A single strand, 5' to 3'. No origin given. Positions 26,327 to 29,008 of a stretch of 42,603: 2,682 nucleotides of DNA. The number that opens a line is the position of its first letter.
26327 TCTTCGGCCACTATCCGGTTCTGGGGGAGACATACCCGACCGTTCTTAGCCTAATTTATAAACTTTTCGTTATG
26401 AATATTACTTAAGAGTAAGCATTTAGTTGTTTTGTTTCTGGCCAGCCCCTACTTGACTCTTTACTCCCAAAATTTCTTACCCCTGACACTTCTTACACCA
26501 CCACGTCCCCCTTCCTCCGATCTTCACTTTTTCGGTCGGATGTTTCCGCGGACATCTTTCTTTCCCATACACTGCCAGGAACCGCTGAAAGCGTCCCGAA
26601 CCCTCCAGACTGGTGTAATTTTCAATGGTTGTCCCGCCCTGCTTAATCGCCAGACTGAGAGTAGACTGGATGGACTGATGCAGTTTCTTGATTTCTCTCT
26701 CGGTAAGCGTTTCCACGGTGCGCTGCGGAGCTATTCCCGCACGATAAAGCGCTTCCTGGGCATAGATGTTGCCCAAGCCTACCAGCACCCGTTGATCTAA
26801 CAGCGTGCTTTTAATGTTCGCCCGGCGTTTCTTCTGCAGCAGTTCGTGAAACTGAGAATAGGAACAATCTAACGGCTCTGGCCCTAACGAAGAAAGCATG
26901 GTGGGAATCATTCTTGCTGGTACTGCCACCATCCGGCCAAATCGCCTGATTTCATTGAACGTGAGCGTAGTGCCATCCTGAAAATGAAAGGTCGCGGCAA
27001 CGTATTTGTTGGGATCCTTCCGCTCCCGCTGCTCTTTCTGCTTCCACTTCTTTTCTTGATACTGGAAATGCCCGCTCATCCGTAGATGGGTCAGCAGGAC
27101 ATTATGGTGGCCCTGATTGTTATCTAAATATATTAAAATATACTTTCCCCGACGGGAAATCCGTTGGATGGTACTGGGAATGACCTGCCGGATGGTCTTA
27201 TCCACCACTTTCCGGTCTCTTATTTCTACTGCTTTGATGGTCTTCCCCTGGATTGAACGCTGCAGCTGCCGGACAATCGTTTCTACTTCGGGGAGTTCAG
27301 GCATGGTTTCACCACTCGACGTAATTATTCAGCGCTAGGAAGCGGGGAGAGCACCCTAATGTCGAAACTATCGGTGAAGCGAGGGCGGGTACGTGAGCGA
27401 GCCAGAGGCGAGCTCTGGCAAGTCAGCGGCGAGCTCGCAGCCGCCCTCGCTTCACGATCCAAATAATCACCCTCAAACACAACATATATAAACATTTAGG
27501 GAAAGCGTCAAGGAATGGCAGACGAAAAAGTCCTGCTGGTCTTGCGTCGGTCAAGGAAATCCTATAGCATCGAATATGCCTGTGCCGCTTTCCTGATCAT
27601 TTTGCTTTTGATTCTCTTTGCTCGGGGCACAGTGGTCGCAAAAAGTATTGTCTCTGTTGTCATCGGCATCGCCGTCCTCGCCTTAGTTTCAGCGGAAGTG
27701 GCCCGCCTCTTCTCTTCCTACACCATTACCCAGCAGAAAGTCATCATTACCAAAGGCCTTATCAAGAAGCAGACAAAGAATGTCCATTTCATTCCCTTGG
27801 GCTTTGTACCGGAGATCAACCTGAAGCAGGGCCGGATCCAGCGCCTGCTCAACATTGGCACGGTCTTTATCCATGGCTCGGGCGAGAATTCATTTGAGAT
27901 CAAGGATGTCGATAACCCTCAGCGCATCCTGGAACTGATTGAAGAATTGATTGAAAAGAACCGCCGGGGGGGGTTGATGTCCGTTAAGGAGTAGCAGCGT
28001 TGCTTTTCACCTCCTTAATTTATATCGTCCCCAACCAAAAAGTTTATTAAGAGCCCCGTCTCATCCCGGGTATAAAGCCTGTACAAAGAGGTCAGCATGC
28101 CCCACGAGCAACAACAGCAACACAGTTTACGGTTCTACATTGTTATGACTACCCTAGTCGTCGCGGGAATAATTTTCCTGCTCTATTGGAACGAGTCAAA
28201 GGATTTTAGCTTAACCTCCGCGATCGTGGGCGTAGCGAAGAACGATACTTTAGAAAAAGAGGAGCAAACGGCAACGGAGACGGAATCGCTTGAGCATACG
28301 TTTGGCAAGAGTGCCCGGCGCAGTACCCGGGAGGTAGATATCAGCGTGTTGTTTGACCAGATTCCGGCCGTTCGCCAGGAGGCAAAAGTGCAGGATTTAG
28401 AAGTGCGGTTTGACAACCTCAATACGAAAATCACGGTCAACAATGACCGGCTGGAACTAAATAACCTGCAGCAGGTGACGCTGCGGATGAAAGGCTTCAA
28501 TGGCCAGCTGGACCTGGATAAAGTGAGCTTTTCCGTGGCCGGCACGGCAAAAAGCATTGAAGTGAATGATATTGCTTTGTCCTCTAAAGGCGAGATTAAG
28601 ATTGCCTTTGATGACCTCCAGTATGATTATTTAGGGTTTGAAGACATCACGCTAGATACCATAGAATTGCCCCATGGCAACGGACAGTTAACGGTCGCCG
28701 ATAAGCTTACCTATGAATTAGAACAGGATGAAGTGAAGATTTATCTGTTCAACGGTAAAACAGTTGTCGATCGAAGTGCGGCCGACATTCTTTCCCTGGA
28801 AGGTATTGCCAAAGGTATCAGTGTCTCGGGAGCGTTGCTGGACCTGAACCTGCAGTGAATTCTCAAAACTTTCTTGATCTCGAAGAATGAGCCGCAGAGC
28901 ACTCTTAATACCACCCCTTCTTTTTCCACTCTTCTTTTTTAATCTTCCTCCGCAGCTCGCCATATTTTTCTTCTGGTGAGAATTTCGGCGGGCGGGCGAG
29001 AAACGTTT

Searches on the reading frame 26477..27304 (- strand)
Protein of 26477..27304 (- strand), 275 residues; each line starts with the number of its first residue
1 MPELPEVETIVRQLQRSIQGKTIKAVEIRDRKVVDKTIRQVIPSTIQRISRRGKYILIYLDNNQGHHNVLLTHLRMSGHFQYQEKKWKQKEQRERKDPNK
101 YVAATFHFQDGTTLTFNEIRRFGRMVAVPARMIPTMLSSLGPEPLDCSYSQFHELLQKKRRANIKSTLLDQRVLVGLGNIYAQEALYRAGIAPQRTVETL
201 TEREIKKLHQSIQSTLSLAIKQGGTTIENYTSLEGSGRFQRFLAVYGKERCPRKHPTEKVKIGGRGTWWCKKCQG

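Call 25: search_protein_families(library=pfam, proteins=[window:26477-27304:-])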
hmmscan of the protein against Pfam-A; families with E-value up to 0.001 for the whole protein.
window:26477-27304:- (275 aa): 4 families
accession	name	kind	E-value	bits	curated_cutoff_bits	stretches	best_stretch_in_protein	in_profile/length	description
PF01149.29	Fapy_DNA_glyco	-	4.5e-30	105.1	25.5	1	1-125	1-117/117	Formamidopyrimidine-DNA glycosylase N-terminal domain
PF06831.19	H2TH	-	1.1e-25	89.8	34.7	1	140-228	1-90/93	Formamidopyrimidine-DNA glycosylase H2TH domain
PF05833.16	NFACT_N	-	1.9e-08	34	31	1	141-218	167-242/456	NFACT N-terminal and middle domains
PF06827.20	zf-FPG_IleRS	-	0.00018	21.7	21.3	1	254-274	8-28/30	Zinc finger found in FPG and IleRS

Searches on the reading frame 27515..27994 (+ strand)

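Call 25: search_protein_families(library=pfam, proteins=[window:27515-27994:+])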
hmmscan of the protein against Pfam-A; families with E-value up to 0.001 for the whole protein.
window:27515-27994:+ (159 aa): 1 family
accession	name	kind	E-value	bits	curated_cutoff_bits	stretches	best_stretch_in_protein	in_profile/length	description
PF03703.20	bPH_2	-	1e-09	38.9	22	1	67-142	4-78/78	Bacterial PH domain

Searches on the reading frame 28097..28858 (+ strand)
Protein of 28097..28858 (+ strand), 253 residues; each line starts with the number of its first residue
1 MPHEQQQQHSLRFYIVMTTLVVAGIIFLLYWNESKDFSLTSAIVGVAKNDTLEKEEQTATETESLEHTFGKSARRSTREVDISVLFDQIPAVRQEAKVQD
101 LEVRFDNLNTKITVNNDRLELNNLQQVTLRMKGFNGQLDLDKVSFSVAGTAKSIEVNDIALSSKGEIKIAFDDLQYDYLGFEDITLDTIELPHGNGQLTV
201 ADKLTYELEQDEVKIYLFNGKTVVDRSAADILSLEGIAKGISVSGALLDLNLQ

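Call 25: search_protein_families(library=pfam, proteins=[window:28097-28858:+])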
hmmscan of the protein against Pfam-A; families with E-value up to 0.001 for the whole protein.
window:28097-28858:+ (253 aa): 0 families

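Call 27: search_protein_families(library=ncbifam, max_evalue=0.1, proteins=[window:28097-28858:+])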
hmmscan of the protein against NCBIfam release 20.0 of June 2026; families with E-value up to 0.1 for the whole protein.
window:28097-28858:+ (253 aa): 2 families
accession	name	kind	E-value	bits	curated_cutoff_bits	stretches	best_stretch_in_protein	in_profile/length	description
NF040553.1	SGO_0316_fam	subfamily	0.0024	15.5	1400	1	1-117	1-120/1486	SGO_0316/SGO_0317 family LPXTG-anchored serine peptidase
TIGR02791.1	VirB5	equivalog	0.019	14.8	132.25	1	44-128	123-207/220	P-type DNA transfer protein VirB5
